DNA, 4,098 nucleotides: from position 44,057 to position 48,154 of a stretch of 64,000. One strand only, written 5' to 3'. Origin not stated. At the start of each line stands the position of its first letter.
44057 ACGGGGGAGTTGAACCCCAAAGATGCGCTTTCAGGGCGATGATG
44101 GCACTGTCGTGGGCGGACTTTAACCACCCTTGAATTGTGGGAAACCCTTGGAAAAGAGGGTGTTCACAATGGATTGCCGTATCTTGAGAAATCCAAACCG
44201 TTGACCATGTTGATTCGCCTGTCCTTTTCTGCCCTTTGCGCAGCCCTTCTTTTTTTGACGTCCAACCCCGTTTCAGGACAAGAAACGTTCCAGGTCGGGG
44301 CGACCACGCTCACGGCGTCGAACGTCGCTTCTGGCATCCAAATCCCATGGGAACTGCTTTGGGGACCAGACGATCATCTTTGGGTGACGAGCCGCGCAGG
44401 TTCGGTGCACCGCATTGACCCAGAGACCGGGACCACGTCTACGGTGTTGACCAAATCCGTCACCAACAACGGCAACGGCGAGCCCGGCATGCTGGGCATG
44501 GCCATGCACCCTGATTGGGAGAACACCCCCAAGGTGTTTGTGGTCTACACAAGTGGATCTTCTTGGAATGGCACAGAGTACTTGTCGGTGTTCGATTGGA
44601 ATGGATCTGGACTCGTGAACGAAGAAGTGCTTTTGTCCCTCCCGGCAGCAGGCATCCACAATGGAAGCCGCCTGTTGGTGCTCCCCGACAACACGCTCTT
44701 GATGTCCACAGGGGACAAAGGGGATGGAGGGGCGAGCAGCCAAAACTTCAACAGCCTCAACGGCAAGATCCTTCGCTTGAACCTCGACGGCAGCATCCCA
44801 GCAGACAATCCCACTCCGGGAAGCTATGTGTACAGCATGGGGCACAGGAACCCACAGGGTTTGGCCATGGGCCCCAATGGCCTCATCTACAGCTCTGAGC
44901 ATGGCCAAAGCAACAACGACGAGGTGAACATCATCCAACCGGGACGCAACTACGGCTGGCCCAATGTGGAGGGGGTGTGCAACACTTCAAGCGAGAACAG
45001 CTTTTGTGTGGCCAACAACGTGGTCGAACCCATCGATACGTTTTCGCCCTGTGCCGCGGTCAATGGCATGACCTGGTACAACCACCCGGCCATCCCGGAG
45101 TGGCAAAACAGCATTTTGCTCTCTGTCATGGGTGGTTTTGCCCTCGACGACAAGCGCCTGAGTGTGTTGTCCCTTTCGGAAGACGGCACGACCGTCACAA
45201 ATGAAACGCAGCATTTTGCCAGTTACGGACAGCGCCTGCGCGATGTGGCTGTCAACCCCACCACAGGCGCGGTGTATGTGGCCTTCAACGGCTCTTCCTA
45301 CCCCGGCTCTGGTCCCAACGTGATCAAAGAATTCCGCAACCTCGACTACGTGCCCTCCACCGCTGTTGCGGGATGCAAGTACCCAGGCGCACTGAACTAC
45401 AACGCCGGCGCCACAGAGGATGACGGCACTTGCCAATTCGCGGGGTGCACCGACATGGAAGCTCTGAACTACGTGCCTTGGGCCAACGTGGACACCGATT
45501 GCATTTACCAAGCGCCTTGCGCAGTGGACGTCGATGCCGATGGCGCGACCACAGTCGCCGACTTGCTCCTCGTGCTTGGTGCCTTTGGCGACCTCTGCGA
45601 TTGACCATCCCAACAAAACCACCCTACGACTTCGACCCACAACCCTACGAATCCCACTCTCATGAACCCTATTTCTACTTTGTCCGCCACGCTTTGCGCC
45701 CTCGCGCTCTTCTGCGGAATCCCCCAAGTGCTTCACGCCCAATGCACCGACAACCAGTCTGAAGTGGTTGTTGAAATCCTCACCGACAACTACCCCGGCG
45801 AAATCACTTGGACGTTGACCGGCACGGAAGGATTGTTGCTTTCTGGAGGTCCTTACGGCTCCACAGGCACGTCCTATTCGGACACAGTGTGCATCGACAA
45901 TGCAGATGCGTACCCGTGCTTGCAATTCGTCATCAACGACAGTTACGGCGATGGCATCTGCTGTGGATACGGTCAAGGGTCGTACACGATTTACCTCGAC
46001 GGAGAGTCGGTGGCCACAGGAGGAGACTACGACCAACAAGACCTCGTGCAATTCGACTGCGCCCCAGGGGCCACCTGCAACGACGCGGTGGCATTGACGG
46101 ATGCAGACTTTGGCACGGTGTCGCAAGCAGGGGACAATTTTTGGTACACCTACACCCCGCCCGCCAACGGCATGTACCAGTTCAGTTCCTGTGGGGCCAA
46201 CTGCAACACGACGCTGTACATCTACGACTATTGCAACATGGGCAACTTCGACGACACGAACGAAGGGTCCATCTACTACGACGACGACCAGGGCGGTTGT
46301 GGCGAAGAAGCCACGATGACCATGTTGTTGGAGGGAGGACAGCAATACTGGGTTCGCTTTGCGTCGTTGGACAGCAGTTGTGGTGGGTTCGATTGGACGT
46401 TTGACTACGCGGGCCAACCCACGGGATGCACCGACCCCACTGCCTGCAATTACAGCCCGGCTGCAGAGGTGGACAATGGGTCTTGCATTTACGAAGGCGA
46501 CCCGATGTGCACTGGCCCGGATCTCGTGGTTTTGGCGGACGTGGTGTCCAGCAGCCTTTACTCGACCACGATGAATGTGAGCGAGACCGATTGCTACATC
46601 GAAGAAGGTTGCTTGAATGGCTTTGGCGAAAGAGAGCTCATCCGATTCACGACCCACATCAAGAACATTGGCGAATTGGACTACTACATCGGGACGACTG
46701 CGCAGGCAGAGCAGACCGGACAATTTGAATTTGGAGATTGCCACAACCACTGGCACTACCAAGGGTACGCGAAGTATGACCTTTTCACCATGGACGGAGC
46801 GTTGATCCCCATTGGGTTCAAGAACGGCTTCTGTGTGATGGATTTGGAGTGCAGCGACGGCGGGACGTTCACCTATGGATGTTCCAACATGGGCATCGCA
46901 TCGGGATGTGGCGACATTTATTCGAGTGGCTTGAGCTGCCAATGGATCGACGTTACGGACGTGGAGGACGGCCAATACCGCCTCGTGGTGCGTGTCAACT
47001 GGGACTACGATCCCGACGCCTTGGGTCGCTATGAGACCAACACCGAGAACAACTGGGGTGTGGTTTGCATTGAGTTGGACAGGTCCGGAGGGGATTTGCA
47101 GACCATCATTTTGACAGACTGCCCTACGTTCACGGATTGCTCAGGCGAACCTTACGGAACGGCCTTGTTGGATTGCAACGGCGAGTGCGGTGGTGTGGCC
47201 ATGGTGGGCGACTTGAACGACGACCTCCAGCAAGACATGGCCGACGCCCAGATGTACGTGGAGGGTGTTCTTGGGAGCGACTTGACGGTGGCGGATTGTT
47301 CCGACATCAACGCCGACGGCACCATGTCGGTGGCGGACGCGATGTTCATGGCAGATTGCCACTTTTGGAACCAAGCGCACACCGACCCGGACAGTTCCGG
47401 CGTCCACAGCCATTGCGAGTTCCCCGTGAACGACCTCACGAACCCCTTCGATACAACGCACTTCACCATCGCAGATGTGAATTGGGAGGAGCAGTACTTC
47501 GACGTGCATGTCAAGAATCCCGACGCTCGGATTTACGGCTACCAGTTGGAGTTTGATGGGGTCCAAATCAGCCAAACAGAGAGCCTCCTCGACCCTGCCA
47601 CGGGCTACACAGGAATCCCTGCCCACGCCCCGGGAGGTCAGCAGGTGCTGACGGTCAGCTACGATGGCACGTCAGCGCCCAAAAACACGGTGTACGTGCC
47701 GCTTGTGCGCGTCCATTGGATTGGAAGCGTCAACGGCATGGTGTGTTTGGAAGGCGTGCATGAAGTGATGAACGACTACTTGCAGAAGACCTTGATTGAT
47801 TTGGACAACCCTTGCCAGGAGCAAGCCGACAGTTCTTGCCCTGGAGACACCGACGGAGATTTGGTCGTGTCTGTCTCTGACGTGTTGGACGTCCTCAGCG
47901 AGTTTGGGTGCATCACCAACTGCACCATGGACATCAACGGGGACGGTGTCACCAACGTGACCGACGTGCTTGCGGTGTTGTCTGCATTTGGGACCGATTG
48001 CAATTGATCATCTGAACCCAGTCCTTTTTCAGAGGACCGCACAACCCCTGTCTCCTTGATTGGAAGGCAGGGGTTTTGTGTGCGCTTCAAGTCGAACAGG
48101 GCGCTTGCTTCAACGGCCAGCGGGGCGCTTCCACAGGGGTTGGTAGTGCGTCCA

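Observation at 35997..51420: Four secreted enzymes share a dockerin-like module whose extreme C-terminus is FG-x-x-C-[DN]-stop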

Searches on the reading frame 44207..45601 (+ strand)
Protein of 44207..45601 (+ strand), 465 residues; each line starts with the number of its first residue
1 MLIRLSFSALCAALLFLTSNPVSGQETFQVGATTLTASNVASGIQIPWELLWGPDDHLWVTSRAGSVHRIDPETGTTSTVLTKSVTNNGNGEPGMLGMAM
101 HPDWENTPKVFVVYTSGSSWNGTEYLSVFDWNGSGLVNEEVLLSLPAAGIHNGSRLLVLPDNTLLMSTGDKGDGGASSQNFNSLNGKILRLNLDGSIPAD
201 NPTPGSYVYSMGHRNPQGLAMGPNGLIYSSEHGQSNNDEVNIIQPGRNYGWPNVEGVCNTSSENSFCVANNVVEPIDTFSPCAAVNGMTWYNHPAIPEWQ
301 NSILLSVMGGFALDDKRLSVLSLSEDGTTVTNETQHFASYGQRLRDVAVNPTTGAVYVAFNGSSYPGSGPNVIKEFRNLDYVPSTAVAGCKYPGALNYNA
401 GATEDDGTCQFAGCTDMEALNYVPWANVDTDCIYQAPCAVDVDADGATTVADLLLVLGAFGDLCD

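Call 10: search_protein_families(library=pfam, proteins=[window:44207-45601:+], max_evalue=0.1)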
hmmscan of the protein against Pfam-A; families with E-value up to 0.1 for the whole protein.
window:44207-45601:+ (465 aa): 2 families
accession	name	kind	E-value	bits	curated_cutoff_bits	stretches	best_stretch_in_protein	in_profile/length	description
PF07995.17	GSDH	-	6.4e-70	236.5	25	1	45-361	2-324/332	Glucose / Sorbosone dehydrogenase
PF01436.27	NHL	-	0.012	16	20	0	215-228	3-16/28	NHL repeat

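Call 11: search_protein_families(library=ncbifam, proteins=[window:44207-45601:+], max_evalue=0.1)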
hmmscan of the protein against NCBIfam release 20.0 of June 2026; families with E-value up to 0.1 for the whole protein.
window:44207-45601:+ (465 aa): 2 families
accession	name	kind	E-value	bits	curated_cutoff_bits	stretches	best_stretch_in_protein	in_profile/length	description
TIGR03606.1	non_repeat_PQQ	subfamily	4.1e-62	210.5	434.55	3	178-261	191-277/454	glucose/sorbosone family PQQ-dependent dehydrogenase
NF033206.1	ScyE_fam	subfamily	0.0012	18.4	80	0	39-103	2-83/333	ScyD/ScyE family protein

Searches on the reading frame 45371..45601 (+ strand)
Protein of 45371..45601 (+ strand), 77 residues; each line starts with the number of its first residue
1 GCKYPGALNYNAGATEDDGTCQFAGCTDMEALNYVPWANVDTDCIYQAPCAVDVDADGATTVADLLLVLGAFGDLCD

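Call 12: search_protein_families(library=pfam, proteins=[window:45371-45601:+], max_evalue=10)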
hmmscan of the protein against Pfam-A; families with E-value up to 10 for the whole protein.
seq(77 aa): 0 families

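Call 13: search_protein_families(library=ncbifam, proteins=[window:45371-45601:+], max_evalue=10)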
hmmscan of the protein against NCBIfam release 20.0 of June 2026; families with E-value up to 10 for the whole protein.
seq(77 aa): 0 families

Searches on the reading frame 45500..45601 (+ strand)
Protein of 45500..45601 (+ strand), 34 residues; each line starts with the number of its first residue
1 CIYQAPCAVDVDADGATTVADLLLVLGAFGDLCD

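Call 83: search_protein_families(library=ncbifam, proteins=[window:45500-45601:+], max_evalue=1)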
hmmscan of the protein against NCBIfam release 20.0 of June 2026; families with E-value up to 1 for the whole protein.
seq(34 aa): 0 families

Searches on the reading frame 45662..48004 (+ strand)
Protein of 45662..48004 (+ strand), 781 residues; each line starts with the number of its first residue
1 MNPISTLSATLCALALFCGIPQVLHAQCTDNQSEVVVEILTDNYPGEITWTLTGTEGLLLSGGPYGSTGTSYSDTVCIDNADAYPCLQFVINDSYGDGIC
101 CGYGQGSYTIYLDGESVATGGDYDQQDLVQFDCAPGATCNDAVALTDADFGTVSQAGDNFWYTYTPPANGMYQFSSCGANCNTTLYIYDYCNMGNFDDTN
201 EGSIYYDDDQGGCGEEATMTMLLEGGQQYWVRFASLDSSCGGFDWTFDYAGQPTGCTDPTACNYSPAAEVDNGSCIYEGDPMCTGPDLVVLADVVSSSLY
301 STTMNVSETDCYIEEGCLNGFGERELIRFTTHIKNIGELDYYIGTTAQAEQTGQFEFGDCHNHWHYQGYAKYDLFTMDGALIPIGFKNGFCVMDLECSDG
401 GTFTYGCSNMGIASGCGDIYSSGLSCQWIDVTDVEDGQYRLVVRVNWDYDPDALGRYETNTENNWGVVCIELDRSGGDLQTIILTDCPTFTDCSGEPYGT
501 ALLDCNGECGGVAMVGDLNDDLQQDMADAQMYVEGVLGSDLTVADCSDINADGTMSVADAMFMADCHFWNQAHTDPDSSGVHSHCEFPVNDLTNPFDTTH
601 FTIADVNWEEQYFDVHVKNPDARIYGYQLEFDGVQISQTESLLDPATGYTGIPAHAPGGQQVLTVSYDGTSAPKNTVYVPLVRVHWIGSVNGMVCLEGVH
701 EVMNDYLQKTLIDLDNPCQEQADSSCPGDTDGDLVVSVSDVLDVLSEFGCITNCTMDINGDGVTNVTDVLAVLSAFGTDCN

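Call 10: search_protein_families(library=pfam, proteins=[window:45662-48004:+], max_evalue=0.1)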
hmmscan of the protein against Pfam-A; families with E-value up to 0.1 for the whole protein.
window:45662-48004:+ (781 aa): 1 family
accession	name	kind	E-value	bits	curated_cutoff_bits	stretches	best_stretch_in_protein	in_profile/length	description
PF01186.22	Lysyl_oxidase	-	1.4e-30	106.9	20.4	1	286-450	1-177/204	Lysyl oxidase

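Call 11: search_protein_families(library=ncbifam, proteins=[window:45662-48004:+], max_evalue=0.1)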
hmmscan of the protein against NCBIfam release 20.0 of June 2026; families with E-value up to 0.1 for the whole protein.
window:45662-48004:+ (781 aa): 1 family
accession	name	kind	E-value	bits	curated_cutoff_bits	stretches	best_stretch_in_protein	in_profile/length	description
NF041539.1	choice_anch_R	domain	0.029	14.3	30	1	218-256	86-125/155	choice-of-anchor R domain-containing protein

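Call 15: find_encoding_contigs(protein=window:45662-48004:+, flank=10000, max_places=4)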
Protein window:45662-48004:+ (781 aa): 11 contigs read that carry it; 4 places shown.
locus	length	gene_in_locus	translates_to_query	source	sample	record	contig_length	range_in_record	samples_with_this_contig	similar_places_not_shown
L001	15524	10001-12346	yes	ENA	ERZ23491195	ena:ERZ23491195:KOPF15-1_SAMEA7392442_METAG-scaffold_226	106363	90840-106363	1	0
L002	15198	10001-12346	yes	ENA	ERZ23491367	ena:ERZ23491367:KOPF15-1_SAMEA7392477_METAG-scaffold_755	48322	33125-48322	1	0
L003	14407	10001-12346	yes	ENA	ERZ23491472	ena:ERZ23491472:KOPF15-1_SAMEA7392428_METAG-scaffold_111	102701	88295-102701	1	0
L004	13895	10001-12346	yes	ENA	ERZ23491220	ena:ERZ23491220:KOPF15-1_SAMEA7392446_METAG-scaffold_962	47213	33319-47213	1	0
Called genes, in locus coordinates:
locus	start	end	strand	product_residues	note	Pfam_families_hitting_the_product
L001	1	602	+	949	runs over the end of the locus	PF13517:FG-GAP_3, PF07593:UnbV_ASPIC, PF19081:Ig_7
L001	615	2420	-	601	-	PF01541:GIY-YIG, PF27096:UvrC_M, PF22920:UvrC_RNaseH, PF08459:UvrC_RNaseH_dom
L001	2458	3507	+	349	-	PF01073:3Beta_HSD, PF01370:Epimerase, PF02719:Polysacc_synt_2 (weak), PF04321:RmlD_sub_bind, PF05368:NmrA, PF07993:NAD_binding_4, PF13460:NAD_binding_10, PF16363:GDP_Man_Dehyd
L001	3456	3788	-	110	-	PF14129:DUF4296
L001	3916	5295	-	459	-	PF01979:Amidohydro_1, PF12890:DHOase (weak)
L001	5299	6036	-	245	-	PF00535:Glycos_transf_2, PF13641:Glyco_tranf_2_3 (faint)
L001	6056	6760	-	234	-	PF01479:S4, PF00849:PseudoU_synth_2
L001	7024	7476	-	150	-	PF08378:NERD (weak), PF02021:UPF0102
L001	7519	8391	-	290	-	PF28533:DUF8429, PF28532:DUF8428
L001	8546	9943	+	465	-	PF07995:GSDH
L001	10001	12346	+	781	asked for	PF01186:Lysyl_oxidase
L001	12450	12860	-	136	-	-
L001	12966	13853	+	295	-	PF00578:AhpC-TSA (weak), PF08534:Redoxin (weak)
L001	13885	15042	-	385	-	-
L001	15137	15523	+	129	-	?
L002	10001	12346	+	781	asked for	PF01186:Lysyl_oxidase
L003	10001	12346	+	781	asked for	PF01186:Lysyl_oxidase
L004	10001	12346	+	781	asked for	PF01186:Lysyl_oxidase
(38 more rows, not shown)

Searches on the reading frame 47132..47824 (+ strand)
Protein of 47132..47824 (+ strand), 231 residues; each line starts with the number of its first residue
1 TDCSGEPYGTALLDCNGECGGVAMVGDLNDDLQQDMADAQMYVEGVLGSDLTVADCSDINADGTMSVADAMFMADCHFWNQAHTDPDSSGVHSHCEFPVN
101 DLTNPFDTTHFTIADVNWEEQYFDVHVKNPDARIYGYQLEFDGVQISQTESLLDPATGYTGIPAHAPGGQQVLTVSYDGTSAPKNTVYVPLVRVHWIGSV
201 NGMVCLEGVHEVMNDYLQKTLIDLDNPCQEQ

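Call 12: search_protein_families(library=pfam, proteins=[window:47132-47824:+], max_evalue=10)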
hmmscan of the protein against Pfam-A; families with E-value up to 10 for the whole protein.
seq(231 aa): 1 family
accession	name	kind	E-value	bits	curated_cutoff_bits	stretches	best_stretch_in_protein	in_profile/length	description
PF00404.24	Dockerin_1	-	0.99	10.1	22.9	1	26-73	2-52/57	Dockerin type I domain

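Call 13: search_protein_families(library=ncbifam, proteins=[window:47132-47824:+], max_evalue=10)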
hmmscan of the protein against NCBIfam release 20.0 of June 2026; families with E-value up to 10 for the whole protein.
seq(231 aa): 1 family
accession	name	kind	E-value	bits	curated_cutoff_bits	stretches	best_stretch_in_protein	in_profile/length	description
NF043008.1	Cyt550_Brdyrhiz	equivalog_domain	0.071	13.2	240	1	115-145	79-109/131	cytochrome c-550 CycA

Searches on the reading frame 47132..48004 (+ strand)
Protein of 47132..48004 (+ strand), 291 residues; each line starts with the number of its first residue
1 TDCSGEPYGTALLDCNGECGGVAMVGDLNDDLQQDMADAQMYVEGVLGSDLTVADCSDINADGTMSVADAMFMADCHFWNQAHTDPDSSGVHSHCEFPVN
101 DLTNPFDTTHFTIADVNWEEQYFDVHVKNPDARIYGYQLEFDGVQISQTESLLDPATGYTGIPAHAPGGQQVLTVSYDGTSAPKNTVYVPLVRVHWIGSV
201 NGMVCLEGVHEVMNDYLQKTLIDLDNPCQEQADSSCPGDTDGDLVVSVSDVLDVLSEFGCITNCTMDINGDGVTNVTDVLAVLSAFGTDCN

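Call 40: find_homologous_proteins(query=window:47132-48004:+, max_evalue=0.00001)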
Query seq(291 aa) (291 aa): 23 proteins with E <= 0.00001 among 2627 candidates.
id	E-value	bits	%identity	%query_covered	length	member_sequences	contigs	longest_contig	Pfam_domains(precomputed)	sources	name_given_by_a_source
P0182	2.9e-159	547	81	100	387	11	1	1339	PF01186.23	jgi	jgi:hypothetical protein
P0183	1.2e-157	542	78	100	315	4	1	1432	-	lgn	-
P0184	3.0e-155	534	79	100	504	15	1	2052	PF01186.23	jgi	jgi:hypothetical protein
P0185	8.4e-154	529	77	100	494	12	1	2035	PF01186.23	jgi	jgi:hypothetical protein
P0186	2.4e-153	528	77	100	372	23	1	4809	PF01186.23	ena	-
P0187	1.8e-141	489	76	92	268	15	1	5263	-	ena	-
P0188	1.7e-107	377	62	91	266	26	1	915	-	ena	-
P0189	4.9e-104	366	70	77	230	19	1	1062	-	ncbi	-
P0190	2.7e-93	331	62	78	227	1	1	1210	-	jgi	jgi:hypothetical protein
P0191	2.1e-82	295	76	58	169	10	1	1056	-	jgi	jgi:hypothetical protein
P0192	8.4e-82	293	72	60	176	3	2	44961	-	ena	-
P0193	1.7e-74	269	65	64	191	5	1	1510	-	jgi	jgi:hypothetical protein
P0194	2.2e-56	209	61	57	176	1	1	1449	-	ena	-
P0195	6.8e-55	205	66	55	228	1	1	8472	-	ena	-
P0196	4.7e-40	156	47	54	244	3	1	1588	PF18962.8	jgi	-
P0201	2.1e-13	68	58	23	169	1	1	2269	PF13405.13,PF11617.14,PF00404.25,PF00036.39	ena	-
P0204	2.6e-6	45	56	19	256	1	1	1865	PF00404.25,PF00052.25,PF00036.39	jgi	jgi:hypothetical protein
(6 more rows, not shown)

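Call 47: predict_structure(alignment_id=A4)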
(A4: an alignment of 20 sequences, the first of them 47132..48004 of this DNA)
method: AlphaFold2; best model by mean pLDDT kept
length: 291 residues; sequences in the alignment: 20
mean_pLDDT: 58.3   pTM: 0.45
mean pLDDT of the five models: 58.3, 54.4, 53.3, 46.0, 41.5
residues with pLDDT >= 90: 0; 70-90: 106; 50-70: 76; < 50: 109
segments of 3 or more residues with pLDDT < 50: 1-59, 63-102, 167-169, 178-183
pLDDT, mean of each block of 10 residues (from residue 1): 33 33 34 43 40 41 47 38 32 36 58 82 80 63 71 63 52 48 64 73 64 60 74 63 79 87 78 80 74 58
secondary structure, 60 per line:
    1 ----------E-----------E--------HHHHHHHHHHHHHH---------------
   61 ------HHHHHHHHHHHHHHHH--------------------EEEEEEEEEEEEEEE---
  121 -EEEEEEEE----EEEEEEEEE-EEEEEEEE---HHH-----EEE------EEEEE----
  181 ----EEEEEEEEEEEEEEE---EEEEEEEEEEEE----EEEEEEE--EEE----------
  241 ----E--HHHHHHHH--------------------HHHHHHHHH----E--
elements in order: H32-45 H67-82 E103-117 E122-129 E134-142 E144-151 E163-165 E172-176 E185-199 E203-214 E219-225 E228-230 H248-255 H276-284

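Call 51: fold_search(model_id=the predicted structure, library=pdb)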
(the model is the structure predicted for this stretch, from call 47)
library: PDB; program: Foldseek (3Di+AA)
matches with E <= 10: 1964; with E <= 0.001: 7
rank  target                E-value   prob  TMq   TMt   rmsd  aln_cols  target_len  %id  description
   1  2ccl_A                5.0e-06  1.00  0.29  0.50   4.7       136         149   10  THE S45A, T46A MUTANT OF THE TYPE I COHESIN-DOCKERIN COMPLEX FROM THE CELLULOSOME OF CLOSTRIDIUM THERMOCELLUM (released 2007-02-13)
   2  4fl4_K                3.6e-05  1.00  0.23  0.34   7.3       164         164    9  Scaffoldin conformation and dynamics revealed by a ternary complex from the Clostridium thermocellum cellulosome (released 2012-06-27)
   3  2vo8                  1.1e-04  1.00  0.27  0.52   8.3       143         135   17  Cohesin module from Clostridium perfringens ATCC13124 family 33 glycoside hydrolase. (released 2008-09-02)
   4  2jh2_A                3.3e-04  1.00  0.30  0.56   4.3       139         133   12  X-ray crystal structure of a cohesin-like module from Clostridium perfringens (released 2007-11-06)
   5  2jh2_C                3.5e-04  1.00  0.27  0.49   5.0       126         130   12  X-ray crystal structure of a cohesin-like module from Clostridium perfringens (released 2007-11-06)
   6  2jh2_B                5.0e-04  0.99  0.24  0.43   8.5       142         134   13  X-ray crystal structure of a cohesin-like module from Clostridium perfringens (released 2007-11-06)
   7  2w1n                  6.4e-04  1.00  0.28  0.34   4.8       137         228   14  cohesin and fibronectin type-III double module construct from the Clostridium perfringens glycoside hydrolase GH84C (released 2009-02-03)
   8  3ndy_E                1.5e-03  0.96  0.21  0.42   6.4       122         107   11  The structure of the catalytic and carbohydrate binding domain of endoglucanase D from Clostridium cellulovorans (released 2010-09-08)
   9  3esm                  2.3e-03  1.00  0.27  0.49   4.2       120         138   12  Crystal structure of an uncharacterized protein from Nocardia farcinica reveals an immunoglobulin-like fold (released 2008-10-14)
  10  4gaa_B                2.3e-03  0.91  0.16  0.10   6.7        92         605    8  Structure of Leukotriene A4 hydrolase from Xenopus laevis complexed with inhibitor bestatin (released 2013-06-12)
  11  4n2o_A                2.5e-03  0.92  0.23  0.32  11.8       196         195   10  Structure of a novel autonomous cohesin protein from Ruminococcus flavefaciens (released 2013-12-18)
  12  5es4_G                2.8e-03  0.96  0.26  0.10  10.8       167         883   11  RE-REFINEMENT OF INTEGRIN ALPHAXBETA2 ECTODOMAIN IN THE CLOSED/BENT CONFORMATION (released 2016-03-02)
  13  4n2o_E                4.0e-03  0.90  0.24  0.33  11.4       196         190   10  Structure of a novel autonomous cohesin protein from Ruminococcus flavefaciens (released 2013-12-18)
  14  3b7s_A                4.0e-03  0.85  0.17  0.10   7.1       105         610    8  [E296Q]LTA4H in complex with RSR substrate (released 2008-09-16)
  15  4n2o_D                4.8e-03  0.87  0.24  0.32  11.7       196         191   11  Structure of a novel autonomous cohesin protein from Ruminococcus flavefaciens (released 2013-12-18)
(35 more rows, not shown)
